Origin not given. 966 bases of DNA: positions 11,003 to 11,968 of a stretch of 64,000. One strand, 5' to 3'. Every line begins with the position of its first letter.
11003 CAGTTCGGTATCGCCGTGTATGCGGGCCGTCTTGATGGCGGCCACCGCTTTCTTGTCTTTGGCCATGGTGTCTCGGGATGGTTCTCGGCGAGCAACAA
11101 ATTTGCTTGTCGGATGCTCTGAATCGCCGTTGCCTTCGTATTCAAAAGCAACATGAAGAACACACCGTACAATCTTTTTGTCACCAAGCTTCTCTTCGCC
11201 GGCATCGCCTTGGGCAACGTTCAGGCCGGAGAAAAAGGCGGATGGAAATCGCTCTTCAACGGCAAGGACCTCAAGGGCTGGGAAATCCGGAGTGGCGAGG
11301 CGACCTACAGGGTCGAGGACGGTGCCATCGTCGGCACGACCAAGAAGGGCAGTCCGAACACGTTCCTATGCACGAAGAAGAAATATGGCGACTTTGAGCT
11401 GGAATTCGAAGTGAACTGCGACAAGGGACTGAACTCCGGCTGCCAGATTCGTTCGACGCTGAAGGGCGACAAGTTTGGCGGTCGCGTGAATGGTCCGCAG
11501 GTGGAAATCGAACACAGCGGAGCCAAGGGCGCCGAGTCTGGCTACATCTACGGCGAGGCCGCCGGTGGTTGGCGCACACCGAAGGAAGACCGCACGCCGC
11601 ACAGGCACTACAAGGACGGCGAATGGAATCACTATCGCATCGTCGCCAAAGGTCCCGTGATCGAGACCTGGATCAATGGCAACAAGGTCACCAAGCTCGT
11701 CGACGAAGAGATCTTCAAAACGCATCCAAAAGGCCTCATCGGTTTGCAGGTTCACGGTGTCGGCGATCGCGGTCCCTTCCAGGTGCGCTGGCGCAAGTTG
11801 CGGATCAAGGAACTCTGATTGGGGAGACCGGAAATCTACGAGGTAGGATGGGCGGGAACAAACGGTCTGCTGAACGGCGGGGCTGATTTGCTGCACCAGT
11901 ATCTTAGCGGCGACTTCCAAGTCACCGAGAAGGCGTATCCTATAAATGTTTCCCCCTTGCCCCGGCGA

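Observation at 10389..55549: Unusually high density of disrupted genes (about 8 one-nucleotide frameshifts and 5 in-frame TAA/TAG) while all core genes are intact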

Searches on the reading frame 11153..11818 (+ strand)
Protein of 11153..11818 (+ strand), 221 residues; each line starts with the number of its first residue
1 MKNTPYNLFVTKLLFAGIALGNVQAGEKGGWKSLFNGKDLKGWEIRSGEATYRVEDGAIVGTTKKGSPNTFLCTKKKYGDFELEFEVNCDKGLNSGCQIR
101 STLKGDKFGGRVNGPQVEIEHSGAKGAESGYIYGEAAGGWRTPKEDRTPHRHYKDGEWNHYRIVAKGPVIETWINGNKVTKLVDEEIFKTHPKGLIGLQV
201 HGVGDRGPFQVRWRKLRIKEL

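Call 18: find_encoding_contigs(protein=window:11153-11818:+, flank=10000, max_places=10)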
Protein window:11153-11818:+ (221 aa): 4 contigs read that carry it; 4 places shown.
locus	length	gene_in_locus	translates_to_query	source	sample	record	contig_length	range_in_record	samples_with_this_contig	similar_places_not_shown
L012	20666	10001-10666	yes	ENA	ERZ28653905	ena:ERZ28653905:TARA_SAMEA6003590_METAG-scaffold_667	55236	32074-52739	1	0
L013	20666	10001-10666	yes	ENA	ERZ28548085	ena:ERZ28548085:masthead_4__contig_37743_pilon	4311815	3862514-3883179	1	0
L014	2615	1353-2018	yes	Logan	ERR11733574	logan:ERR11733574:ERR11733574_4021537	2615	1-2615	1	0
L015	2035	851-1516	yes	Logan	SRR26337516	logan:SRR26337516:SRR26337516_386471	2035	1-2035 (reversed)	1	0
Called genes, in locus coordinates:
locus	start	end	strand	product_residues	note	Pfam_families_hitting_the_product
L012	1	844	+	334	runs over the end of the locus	PF08450:SGL (faint), PF07494:Reg_prop (faint), PF24684:Vgb_lyase (faint), PF23500:DUF7133 (faint), PF17170:DUF5128, PF01436:NHL (weak)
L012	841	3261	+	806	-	-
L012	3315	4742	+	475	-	PF00884:Sulfatase, PF01663:Phosphodiest, PF16347:SGSH_C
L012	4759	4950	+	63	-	-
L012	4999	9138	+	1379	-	-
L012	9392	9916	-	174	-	PF23598:LRR_14 (weak), PF12799:LRR_4 (faint)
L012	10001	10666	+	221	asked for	PF06439:3keto-disac_hyd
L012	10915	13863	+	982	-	PF00036:EF-hand_1 (faint), PF13202:EF-hand_5 (faint), PF13405:EF-hand_6 (faint), PF13499:EF-hand_7 (weak)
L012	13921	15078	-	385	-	-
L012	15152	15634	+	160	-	PF10990:DUF2809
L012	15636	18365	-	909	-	PF02985:HEAT (faint), PF13646:HEAT_2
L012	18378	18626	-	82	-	PF01455:HupF_HypC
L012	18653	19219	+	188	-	-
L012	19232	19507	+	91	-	-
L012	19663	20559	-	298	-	PF03167:UDG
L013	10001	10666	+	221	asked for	PF06439:3keto-disac_hyd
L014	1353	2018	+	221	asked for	PF06439:3keto-disac_hyd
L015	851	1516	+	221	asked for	PF06439:3keto-disac_hyd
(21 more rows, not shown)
